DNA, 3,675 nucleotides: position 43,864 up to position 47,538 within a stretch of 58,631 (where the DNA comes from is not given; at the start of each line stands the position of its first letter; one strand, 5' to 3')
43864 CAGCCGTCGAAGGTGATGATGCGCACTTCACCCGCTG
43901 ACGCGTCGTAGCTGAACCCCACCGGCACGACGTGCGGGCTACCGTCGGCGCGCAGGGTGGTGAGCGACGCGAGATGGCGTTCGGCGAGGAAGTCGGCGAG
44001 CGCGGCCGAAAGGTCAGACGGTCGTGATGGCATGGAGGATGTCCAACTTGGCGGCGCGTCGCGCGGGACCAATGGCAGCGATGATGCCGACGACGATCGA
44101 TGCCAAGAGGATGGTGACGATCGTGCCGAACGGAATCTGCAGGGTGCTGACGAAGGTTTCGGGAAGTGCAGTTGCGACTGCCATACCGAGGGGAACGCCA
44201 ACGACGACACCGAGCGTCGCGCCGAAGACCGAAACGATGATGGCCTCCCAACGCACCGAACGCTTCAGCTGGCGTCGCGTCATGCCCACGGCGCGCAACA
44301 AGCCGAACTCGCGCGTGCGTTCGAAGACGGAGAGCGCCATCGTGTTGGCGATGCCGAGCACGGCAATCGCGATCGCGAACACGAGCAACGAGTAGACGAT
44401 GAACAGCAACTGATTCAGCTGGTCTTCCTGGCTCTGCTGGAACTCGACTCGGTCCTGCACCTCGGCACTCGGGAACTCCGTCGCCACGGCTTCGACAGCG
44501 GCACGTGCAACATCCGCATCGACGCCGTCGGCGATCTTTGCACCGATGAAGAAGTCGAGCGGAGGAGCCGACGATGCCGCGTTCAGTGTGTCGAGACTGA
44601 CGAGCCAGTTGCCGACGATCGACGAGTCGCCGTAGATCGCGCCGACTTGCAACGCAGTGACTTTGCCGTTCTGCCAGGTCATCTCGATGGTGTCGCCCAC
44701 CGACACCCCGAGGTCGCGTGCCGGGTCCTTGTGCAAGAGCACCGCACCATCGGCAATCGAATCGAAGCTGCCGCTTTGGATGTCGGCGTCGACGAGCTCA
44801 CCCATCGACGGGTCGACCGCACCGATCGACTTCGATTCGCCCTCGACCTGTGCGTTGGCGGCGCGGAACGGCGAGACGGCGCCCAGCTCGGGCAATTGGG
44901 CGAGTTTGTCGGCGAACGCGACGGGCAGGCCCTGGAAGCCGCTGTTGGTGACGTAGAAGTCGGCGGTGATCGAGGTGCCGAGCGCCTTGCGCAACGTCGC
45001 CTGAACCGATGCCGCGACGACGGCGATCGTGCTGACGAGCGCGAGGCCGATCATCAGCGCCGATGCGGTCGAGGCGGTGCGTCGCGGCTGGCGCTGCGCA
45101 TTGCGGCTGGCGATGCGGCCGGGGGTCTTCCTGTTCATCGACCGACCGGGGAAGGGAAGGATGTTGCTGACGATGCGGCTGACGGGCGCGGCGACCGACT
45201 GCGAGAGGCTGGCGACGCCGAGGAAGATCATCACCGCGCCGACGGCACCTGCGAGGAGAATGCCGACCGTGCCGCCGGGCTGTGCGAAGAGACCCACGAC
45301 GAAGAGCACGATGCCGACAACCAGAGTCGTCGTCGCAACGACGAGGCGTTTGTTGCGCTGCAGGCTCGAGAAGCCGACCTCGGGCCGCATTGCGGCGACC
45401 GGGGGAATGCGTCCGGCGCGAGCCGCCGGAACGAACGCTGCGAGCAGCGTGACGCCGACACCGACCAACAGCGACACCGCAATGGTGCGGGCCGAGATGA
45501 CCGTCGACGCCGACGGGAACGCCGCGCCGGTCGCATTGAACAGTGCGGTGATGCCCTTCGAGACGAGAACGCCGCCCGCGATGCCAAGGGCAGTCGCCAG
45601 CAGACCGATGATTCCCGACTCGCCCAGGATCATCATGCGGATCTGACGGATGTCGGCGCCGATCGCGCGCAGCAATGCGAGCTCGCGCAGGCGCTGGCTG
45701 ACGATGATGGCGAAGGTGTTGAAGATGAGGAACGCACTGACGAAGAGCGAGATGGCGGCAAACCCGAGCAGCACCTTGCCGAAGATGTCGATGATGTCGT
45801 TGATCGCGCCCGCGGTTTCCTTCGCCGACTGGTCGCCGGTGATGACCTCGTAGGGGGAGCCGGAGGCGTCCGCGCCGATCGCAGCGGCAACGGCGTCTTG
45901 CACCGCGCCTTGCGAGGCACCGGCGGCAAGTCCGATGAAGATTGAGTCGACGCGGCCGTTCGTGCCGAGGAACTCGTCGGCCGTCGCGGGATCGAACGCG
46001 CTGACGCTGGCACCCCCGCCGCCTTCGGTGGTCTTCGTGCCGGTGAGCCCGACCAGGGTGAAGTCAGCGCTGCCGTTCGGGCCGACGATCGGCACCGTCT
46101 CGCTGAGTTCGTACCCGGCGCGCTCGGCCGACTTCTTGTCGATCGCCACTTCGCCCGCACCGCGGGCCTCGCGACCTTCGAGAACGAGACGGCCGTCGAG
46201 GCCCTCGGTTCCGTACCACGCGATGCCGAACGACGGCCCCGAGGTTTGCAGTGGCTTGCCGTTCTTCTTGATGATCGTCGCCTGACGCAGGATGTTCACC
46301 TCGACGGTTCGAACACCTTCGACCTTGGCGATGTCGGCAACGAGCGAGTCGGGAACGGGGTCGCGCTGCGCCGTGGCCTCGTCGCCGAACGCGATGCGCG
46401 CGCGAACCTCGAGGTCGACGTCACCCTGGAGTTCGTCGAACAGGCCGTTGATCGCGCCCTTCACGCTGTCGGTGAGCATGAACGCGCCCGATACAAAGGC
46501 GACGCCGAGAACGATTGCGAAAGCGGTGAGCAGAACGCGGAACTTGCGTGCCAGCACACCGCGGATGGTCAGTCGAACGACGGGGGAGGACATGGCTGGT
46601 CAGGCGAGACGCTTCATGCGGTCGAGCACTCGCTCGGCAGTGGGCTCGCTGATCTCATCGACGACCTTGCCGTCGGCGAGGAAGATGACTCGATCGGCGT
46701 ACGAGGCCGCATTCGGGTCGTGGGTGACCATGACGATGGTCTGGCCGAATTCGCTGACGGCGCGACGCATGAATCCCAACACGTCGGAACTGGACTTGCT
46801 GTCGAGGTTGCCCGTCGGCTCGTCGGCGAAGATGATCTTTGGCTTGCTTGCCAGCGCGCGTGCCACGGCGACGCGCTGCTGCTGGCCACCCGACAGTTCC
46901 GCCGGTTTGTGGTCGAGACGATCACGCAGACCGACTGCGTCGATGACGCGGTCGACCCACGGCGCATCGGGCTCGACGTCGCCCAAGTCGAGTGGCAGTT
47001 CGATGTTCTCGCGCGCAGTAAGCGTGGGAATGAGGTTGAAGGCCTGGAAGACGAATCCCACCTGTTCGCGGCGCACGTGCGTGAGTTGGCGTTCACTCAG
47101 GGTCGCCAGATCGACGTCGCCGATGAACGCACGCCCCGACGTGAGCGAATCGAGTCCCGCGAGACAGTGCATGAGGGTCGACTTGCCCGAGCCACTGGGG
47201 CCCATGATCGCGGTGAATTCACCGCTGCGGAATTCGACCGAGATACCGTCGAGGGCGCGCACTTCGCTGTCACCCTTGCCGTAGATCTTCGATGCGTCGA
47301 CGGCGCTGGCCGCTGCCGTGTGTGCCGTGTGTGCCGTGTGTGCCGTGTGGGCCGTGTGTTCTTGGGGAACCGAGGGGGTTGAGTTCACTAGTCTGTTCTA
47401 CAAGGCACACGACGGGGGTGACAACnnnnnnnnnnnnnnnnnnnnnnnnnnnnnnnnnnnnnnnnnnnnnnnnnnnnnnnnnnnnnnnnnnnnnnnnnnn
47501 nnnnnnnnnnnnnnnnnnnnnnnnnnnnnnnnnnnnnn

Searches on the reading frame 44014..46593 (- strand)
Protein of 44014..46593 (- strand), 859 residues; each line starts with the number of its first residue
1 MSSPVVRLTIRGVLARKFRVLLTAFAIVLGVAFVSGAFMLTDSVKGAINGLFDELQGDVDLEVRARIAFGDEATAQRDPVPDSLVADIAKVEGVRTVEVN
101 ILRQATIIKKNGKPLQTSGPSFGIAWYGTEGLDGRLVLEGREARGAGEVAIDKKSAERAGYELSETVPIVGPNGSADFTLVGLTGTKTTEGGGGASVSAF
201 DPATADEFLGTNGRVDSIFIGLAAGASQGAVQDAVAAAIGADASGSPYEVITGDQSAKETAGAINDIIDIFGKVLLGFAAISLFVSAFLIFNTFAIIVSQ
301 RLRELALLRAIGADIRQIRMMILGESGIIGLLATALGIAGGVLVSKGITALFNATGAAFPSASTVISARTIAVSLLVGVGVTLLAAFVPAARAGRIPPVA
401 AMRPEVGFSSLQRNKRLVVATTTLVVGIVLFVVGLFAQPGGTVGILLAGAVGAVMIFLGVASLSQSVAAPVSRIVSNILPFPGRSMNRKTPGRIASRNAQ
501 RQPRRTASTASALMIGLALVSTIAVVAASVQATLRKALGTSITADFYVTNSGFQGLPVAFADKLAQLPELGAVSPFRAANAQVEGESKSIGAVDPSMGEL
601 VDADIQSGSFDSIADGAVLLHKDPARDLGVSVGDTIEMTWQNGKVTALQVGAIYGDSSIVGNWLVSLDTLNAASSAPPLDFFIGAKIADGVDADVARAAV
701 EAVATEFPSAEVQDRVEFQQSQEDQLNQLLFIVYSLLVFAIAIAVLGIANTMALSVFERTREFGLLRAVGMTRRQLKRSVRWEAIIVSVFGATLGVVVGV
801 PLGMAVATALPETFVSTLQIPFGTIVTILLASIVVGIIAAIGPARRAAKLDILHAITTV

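Call 64: search_protein_families(library=pfam, proteins=[window:44014-46593:-], max_evalue=0.001)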
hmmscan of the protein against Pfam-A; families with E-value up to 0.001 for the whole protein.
window:44014-46593:- (859 aa): 2 families
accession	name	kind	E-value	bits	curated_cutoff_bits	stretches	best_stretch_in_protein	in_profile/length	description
PF02687.27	FtsX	-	1.1e-35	122.7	25.5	2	735-851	2-119/120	FtsX-like permease C-terminal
PF12704.14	MacB_PCD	-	3.3e-21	77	27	2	21-237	2-206/207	MacB-like periplasmic core domain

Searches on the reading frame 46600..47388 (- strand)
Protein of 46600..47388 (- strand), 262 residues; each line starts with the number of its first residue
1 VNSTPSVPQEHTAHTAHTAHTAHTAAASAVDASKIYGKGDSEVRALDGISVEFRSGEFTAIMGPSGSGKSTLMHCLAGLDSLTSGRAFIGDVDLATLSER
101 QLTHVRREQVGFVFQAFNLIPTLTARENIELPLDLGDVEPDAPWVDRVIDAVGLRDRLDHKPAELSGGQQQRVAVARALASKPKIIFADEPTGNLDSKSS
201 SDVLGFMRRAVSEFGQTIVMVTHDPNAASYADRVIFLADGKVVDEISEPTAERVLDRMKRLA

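Call 64: search_protein_families(library=pfam, proteins=[window:46600-47388:-], max_evalue=0.001)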
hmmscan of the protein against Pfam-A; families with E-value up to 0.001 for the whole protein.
window:46600-47388:- (262 aa): 5 families
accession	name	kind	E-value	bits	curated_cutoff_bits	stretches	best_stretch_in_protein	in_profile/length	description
PF00005.33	ABC_tran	-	9.8e-34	117.3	25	1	46-192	1-136/137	ABC transporter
PF13304.12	AAA_21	-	1.3e-06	29.2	27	0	58-80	1-23/304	AAA domain, putative AbiEii toxin, Type IV TA system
PF02463.25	SMC_N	-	1.4e-06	28.3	40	0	55-76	23-44/220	RecF/RecN/SMC N terminal domain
PF13555.12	AAA_29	-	4.8e-05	23.5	27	1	47-73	13-39/61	P-loop containing region of AAA domain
PF13476.12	AAA_23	-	0.00018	22.6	27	1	44-77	8-40/201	AAA domain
